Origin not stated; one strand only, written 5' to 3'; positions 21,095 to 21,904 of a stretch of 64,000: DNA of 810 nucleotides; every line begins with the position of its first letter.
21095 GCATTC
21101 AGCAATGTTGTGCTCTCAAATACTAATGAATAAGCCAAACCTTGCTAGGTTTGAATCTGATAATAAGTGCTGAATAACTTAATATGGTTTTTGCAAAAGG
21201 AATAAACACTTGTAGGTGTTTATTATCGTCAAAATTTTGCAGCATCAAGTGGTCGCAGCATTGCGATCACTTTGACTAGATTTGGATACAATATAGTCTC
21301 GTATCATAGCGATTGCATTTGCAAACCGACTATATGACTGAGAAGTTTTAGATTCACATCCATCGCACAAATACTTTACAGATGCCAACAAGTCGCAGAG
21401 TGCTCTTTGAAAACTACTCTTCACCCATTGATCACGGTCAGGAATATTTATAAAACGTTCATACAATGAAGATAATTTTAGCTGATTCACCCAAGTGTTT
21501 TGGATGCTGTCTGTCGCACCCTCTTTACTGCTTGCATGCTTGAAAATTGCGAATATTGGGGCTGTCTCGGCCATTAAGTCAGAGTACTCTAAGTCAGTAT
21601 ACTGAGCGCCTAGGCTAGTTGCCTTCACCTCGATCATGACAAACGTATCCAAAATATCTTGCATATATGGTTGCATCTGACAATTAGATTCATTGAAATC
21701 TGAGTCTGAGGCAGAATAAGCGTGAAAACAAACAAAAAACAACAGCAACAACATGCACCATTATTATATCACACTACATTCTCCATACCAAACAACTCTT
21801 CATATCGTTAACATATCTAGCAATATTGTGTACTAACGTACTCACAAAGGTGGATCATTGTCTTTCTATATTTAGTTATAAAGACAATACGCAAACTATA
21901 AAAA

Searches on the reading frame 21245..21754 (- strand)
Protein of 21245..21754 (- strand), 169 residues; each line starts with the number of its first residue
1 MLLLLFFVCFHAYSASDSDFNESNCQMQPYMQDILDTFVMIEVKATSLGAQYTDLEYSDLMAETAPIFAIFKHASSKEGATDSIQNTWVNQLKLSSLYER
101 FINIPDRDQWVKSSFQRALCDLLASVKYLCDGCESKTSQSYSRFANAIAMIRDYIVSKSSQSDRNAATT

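Call 65: search_protein_families(library=pfam, proteins=[window:21245-21754:-], max_evalue=0.01)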
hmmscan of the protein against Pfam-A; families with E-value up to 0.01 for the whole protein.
window:21245-21754:- (169 aa): 1 family
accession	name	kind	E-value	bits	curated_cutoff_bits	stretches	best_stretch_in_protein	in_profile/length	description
PF12731.12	Mating_N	-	0.0016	18.9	21.4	1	93-164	17-88/95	Mating-type protein beta 1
